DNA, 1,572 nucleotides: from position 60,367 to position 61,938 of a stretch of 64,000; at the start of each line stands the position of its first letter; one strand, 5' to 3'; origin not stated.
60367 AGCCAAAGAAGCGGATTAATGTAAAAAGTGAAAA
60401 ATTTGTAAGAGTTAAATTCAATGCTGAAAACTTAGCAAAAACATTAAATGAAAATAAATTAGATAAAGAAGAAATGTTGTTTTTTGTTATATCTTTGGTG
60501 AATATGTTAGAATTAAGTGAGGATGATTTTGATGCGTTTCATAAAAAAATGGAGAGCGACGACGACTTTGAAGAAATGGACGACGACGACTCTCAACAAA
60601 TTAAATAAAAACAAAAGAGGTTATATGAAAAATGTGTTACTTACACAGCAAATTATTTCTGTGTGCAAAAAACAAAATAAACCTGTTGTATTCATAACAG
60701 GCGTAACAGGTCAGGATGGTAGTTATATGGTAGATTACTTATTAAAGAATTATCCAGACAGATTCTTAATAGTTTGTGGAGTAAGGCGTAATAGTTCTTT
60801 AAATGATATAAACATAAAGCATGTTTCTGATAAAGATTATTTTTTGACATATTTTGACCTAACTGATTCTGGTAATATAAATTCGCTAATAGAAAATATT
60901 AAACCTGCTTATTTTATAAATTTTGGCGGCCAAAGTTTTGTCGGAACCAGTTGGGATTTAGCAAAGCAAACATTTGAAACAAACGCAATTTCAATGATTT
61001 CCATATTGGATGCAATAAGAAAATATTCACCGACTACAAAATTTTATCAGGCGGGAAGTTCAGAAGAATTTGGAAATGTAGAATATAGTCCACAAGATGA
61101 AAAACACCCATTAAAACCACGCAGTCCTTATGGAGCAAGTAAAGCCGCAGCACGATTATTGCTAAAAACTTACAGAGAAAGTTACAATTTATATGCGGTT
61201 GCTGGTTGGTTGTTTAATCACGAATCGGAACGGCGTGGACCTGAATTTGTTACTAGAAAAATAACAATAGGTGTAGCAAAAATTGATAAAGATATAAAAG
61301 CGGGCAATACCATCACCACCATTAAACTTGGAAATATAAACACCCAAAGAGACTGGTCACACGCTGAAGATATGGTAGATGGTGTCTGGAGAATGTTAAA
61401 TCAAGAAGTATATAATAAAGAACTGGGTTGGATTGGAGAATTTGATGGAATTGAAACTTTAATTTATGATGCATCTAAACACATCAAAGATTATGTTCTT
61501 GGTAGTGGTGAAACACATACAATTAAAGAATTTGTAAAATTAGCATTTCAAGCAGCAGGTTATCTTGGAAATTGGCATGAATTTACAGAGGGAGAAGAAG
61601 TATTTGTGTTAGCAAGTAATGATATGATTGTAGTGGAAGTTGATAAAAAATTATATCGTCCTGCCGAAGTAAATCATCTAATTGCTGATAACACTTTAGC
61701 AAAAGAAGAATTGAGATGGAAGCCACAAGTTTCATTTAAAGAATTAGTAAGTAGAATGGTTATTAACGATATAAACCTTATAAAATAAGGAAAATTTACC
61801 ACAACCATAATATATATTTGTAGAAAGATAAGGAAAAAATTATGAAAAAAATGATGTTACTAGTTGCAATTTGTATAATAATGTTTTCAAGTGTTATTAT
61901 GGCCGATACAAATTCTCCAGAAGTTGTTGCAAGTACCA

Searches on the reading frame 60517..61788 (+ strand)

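Call 40: search_protein_families(library=pfam, proteins=[window:60517-61788:+], max_evalue=0.001)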
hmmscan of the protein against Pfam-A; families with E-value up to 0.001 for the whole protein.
window:60517-61788:+ (423 aa): 3 families
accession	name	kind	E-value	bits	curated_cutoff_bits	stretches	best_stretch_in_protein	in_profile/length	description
PF16363.11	GDP_Man_Dehyd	-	8e-98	328.4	27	2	59-299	1-242/332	GDP-mannose 4,6 dehydratase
PF01370.27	Epimerase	-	1.1e-51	176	20.9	1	58-296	1-227/240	NAD dependent epimerase/dehydratase family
PF07993.18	NAD_binding_4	-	0.00019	21.1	20.1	0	60-94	1-35/258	Male sterility protein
